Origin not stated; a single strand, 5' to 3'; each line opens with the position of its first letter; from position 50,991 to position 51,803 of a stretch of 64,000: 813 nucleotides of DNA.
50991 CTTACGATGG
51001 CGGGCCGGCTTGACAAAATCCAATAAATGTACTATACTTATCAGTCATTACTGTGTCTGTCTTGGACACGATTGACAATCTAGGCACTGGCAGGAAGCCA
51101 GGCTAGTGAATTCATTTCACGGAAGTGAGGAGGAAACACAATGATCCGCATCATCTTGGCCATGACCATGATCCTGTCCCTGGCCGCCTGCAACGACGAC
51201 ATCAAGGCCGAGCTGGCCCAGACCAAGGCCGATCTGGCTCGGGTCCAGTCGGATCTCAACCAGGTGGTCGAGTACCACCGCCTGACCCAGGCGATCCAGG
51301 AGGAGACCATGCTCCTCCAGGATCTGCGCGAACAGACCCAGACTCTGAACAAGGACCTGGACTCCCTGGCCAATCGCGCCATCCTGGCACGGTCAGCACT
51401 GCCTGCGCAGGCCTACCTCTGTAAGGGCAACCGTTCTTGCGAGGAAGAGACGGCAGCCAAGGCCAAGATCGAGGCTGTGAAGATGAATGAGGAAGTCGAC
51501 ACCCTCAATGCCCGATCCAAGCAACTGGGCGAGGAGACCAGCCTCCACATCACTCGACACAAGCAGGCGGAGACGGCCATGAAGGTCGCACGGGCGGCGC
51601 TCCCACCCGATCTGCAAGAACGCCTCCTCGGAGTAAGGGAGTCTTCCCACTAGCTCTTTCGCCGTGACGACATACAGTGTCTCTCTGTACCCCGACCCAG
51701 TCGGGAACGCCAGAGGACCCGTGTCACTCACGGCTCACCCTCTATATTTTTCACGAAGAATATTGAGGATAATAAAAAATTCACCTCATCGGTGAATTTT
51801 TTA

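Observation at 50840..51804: Strongly GC-rich island upstream of rpsL encoding a coiled-coil lipoprotein with a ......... RBS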

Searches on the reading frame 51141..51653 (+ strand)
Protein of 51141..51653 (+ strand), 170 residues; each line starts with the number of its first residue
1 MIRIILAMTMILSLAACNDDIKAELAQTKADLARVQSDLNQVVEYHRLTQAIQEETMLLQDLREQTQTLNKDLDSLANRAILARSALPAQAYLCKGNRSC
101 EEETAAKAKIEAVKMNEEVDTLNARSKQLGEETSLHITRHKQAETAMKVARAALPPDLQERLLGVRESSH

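Call 13: search_protein_families(library=pfam, proteins=[window:51141-51653:+], max_evalue=1)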
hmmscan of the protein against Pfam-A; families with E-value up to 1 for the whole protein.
window:51141-51653:+ (170 aa): 5 families
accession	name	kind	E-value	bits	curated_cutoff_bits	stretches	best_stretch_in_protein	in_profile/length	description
PF10956.13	DUF2756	-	0.02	15.7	21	1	37-79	33-75/105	Protein of unknown function (DUF2756)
PF21342.2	SoxA-TsdA_cyt-c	-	0.12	12.9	27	0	13-65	16-68/88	SoxA/TsdA, cytochrome c domain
PF01923.23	Cob_adeno_trans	-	0.15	12.6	24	1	17-116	50-150/171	Cobalamin adenosyltransferase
PF14932.11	HAUS-augmin3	-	0.6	10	29.4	0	54-130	84-160/260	HAUS augmin-like complex subunit 3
PF01519.22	DUF16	-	0.62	11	40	0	27-76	31-81/104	Protein of unknown function DUF16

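Call 14: search_protein_families(library=phrogs, proteins=[window:51141-51653:+], max_evalue=1)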
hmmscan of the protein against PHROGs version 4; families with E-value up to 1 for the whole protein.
window:51141-51653:+ (170 aa): 9 families
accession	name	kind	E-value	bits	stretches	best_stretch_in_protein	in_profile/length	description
phrog_739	-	lysis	0.0014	19.8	1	5-80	16-92/122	Rz-like spanin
phrog_18860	-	unknown function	0.048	14.5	0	100-142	50-93/141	-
phrog_902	-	unknown function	0.082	14.3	1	1-32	8-39/118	-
phrog_9170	-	unknown function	0.11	13.3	1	1-55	4-60/159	-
phrog_16516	-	tail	0.12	13.3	1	27-72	92-137/186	minor tail protein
phrog_7735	-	integration and excision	0.13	13.6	0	82-131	31-83/99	excisionase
phrog_167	-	tail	0.16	10.6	1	21-130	122-231/1555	tail length tape measure protein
phrog_77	-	DNA, RNA and nucleotide metabolism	0.42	10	1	18-136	480-573/967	SbcC-like subunit of palindrome specific endonuclease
phrog_24654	-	unknown function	0.5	11.5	0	99-135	33-69/85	-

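Call 15: search_protein_families(library=ncbifam, proteins=[window:51141-51653:+], max_evalue=1)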
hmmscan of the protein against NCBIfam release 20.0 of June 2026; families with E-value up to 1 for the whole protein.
window:51141-51653:+ (170 aa): 5 families
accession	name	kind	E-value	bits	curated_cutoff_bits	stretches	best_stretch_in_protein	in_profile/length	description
NF033194.1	lipo_EMYY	hypoth_equivalog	0.013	14.7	100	1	3-56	5-64/292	EMYY motif lipoprotein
NF047840.1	lipo_Ag473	exception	0.076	13.8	100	1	1-71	1-70/136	Ag473 family lipoprotein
NF007675.0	PRK10350.1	equivalog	0.12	12.3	136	1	43-78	39-74/145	DUF2756 family protein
NF005567.0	PRK07238.1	equivalog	0.18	11.1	326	1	69-146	119-191/378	bifunctional RNase H/acid phosphatase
NF040877.1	SE1832_fam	equivalog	0.68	9.9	45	1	20-72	1-50/51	SE1832 family protein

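Call 16: find_encoding_contigs(protein=window:51141-51653:+, flank=10000, max_places=10)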
Protein window:51141-51653:+ (170 aa): no gene with exactly this product is on record in the collection.

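Call 17: find_homologous_proteins(query=window:51141-51650:+, max_evalue=0.01)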
Query window:51141-51650:+ (170 aa): 1 proteins with E <= 0.01 among 217 candidates.
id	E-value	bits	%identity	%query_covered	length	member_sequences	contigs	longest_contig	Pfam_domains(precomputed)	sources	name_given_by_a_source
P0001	3.8e-98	343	100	100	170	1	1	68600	-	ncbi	-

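Call 18: find_encoding_contigs(protein=P0001, flank=10000, max_places=10)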
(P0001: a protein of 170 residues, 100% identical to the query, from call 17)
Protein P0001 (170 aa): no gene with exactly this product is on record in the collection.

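Call 21: find_encoding_contigs(protein=P0003, flank=10000, max_places=6)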
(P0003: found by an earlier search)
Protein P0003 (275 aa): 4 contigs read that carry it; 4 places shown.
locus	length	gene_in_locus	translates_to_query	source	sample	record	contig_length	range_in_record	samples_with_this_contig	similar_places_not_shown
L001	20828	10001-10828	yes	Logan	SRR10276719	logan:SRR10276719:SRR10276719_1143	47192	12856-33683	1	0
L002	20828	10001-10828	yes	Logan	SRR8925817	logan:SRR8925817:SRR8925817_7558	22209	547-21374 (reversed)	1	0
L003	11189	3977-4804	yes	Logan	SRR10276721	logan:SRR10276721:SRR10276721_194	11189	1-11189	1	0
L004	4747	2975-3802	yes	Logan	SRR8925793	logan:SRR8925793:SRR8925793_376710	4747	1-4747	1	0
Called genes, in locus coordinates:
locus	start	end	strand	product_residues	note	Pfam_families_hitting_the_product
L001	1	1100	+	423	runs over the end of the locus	PF00344:SecY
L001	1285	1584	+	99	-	-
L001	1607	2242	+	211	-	PF00406:ADK, PF13207:AAA_17, PF13238:AAA_18 (weak), PF13671:AAA_33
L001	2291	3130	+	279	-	PF00557:Peptidase_M24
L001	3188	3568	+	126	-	PF03652:RuvX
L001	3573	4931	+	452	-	PF03448:MgtE_N, PF00571:CBS (weak), PF01769:MgtE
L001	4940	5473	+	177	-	PF11967:RecO_N, PF02565:RecO_C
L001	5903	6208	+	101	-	PF13192:Thioredoxin_3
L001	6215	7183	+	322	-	PF03773:ArsP_1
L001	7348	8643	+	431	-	PF01336:tRNA_anti-codon, PF00152:tRNA-synt_2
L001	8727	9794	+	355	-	PF17125:Methyltr_RsmF_N, PF22458:RsmF-B_ferredox (weak), PF01189:Methyltr_RsmB-F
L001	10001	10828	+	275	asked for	-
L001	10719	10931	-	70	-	-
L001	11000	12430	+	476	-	PF01336:tRNA_anti-codon, PF00152:tRNA-synt_2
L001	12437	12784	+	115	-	-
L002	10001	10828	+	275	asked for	-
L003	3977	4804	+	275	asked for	-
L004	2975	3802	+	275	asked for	-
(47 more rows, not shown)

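Call 27: search_protein_representatives(protein=window:51141-51650:+)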
Query: 170 residues. Proteins with E-value up to 0.001 (for the whole library): 4; up to 1e-10: 2; up to 1e-30: 2. The best 4 are listed.
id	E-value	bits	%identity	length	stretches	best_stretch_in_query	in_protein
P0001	1.2e-98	343.0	100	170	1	1-170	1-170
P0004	6.0e-32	126.9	51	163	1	31-162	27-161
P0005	6.4e-08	49.0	28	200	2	32-152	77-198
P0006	4.7e-05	39.8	27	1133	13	101-144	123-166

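Call 29: find_encoding_contigs(protein=P0004, flank=10000, max_places=10)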
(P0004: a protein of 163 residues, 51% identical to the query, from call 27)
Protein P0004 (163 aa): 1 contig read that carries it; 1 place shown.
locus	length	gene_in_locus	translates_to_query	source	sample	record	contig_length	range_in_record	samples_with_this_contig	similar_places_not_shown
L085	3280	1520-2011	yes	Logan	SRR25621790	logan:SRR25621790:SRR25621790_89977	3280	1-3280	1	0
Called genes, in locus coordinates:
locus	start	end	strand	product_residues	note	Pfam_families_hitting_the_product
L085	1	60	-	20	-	?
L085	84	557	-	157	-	PF00177:Ribosomal_S7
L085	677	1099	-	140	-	PF00164:Ribosom_S12_S23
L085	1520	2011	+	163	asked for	-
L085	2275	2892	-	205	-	PF02163:Peptidase_M50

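Call 36: find_encoding_contigs(protein=P0005, flank=8000, max_places=6)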
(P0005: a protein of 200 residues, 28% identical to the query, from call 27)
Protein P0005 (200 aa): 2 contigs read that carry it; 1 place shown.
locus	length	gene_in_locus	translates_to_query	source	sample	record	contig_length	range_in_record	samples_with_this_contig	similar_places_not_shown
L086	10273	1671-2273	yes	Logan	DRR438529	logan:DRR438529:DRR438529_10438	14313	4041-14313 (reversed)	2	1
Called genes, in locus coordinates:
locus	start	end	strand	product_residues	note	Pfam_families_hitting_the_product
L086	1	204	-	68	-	?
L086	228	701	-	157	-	PF00177:Ribosomal_S7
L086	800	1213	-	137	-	PF00164:Ribosom_S12_S23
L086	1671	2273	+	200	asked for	-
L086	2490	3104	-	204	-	PF02163:Peptidase_M50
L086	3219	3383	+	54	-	PF00830:Ribosomal_L28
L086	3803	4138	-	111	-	PF13083:KH_KhpA-B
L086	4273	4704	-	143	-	PF00886:Ribosomal_S16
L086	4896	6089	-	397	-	PF00579:tRNA-synt_1b, PF22421:SYY_C-terminal (weak), PF01479:S4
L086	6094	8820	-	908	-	PF00133:tRNA-synt_1, PF01406:tRNA-synt_1e (faint), PF09334:tRNA-synt_1g, PF13603:tRNA-synt_1_2 (faint), PF09334:tRNA-synt_1g (weak), PF08264:Anticodon_1, PF10458:Val_tRNA-synt_C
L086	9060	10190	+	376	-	PF01368:DHH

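Call 40: find_homologous_proteins(query=A2, max_evalue=0.01)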
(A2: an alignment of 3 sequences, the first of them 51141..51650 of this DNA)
Query A2 (3 sequences) (170 aa, profile of the alignment): 3 proteins with E <= 0.01 among 7488 candidates.
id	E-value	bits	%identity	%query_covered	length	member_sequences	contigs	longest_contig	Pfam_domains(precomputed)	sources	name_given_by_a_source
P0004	1.2e-74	268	52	74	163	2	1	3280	-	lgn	-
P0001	2.3e-74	267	100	100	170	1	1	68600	-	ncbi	-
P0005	1.2e-62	228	33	69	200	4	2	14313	-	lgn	-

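Call 50: predict_structure(alignment_id=A2)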
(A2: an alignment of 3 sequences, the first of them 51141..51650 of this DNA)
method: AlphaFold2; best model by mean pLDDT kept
length: 170 residues; sequences in the alignment: 3
mean_pLDDT: 88.1   pTM: 0.63
mean pLDDT of the five models: 88.1, 85.6, 85.5, 85.2, 85.1
residues with pLDDT >= 90: 109; 70-90: 51; 50-70: 5; < 50: 5
segments of 3 or more residues with pLDDT < 50: 166-170
pLDDT, mean of each block of 10 residues (from residue 1): 70 78 84 88 92 96 96 94 91 93 94 94 96 96 94 85 55
secondary structure, 60 per line:
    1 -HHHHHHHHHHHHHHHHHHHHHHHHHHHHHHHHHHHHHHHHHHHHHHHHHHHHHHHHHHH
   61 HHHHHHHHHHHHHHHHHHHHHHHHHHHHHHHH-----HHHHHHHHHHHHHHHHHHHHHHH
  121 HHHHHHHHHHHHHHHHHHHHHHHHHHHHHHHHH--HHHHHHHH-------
elements in order: H2-92 H98-153 H156-163

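Call 54: fold_search(model_id=the predicted structure, library=pdb)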
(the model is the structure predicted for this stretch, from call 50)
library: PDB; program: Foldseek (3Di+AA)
matches with E <= 10: 607; with E <= 0.001: 0
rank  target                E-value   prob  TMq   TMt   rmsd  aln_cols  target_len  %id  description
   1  9gcf_B                7.6e-02  1.00  0.64  0.66   7.2       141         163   13  HUMAN PI3KDELTA IN COMPLEX WITH ISOCUMARIN INHIBITOR CHF-6523 (released 2024-12-18)
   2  3mtt                  1.1e-01  0.96  0.43  0.45   8.1       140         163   12  Crystal structure of iSH2 domain of human p85beta, Northeast Structural Genomics Consortium Target HR5531C (released 2010-05-19)
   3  3hhm_B                1.3e-01  1.00  0.60  0.42   4.9       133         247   13  Crystal structure of p110alpha H1047R mutant in complex with niSH2 of p85alpha and the drug wortmannin (released 2009-09-29)
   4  2y3a_B                1.3e-01  1.00  0.53  0.39   5.4       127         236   13  Crystal structure of p110beta in complex with icSH2 of p85beta and the drug GDC-0941 (released 2011-03-16)
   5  8v8i_B                1.5e-01  1.00  0.60  0.49   5.7       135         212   14  PI3Ka H1047R co-crystal structure with inhibitor in cryptic pocket (compound 5). (released 2024-03-20)
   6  5dxu_B                1.5e-01  1.00  0.64  0.64   7.0       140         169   14  p110delta/p85alpha with GDC-0326 (released 2016-01-27)
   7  6pyr_B                1.6e-01  1.00  0.66  0.68   6.9       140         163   13  Human PI3Kdelta in complex with Compound 2-10 ((3S)-3-benzyl-3-methyl-5-[5-(2-methylpyrimidin-5-yl)pyrazolo[1,5-a]pyri (released 2019-08-28)
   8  5vlr_B                1.6e-01  1.00  0.66  0.66   7.2       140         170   12  CRYSTAL STRUCTURE OF PI3K DELTA IN COMPLEX WITH A TRIFLUORO-ETHYL-PYRAZOL-PYROLOTRIAZINE INHIBITOR (released 2017-06-07)
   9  8v8v_B                1.7e-01  1.00  0.60  0.70   2.6       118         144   13  PI3Ka H1047R co-crystal structure with inhibitor in cryptic pocket near H1047R (compound 7). (released 2024-03-20)
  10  8v8i_D                2.0e-01  1.00  0.61  0.47   2.5       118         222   13  PI3Ka H1047R co-crystal structure with inhibitor in cryptic pocket (compound 5). (released 2024-03-20)
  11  4zop_B                2.0e-01  1.00  0.61  0.44   2.5       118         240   13  Co-crystal Structure of Lipid Kinase PI3K alpha with a selective phosphatidylinositol-3 kinase alpha inhibitor (released 2016-05-18)
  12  6zff_B                2.0e-01  1.00  0.57  0.77   3.8       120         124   15  Pyrococcus furiosus Rad50 coiled coils in rod configuration (released 2020-07-08)
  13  8v8h_B                2.0e-01  1.00  0.60  0.44   5.2       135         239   15  PI3Ka H1047R co-crystal structure with inhibitor in cryptic pocket near H1047R (compound 4). (released 2024-03-20)
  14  7tz7_B                2.0e-01  1.00  0.62  0.41   6.9       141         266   13  PI3K alpha in complex with an inhibitor (released 2022-05-18)
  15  8tsb_B                2.1e-01  1.00  0.60  0.39   2.7       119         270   13  Human PI3K p85alpha/p110alpha bound to compound 2 (released 2023-11-22)
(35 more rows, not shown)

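Call 70: find_related_loci(query=A2, collection=viral_contigs, flank=5000)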
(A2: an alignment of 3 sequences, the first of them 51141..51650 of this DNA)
Query A2 (170 aa) in viral_contigs; peptide patterns used: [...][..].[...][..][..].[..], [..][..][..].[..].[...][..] (x = any residue, [..] = any of these).
582 stretches matched a pattern, but none encodes a relative of the query by tblastn (E <= 1e-3).

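Call 71: search_dna_similar(query=window:51141-51650:+, collection=phages, mode=protein, max_evalue=0.001)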
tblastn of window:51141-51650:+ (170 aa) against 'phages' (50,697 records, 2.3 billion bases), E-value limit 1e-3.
No match.

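Call 84: search_dna_similar(query=window:51141-51650:+, collection=plasmids, mode=protein, max_evalue=0.001)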
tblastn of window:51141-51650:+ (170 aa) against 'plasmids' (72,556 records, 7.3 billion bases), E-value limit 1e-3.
No match.
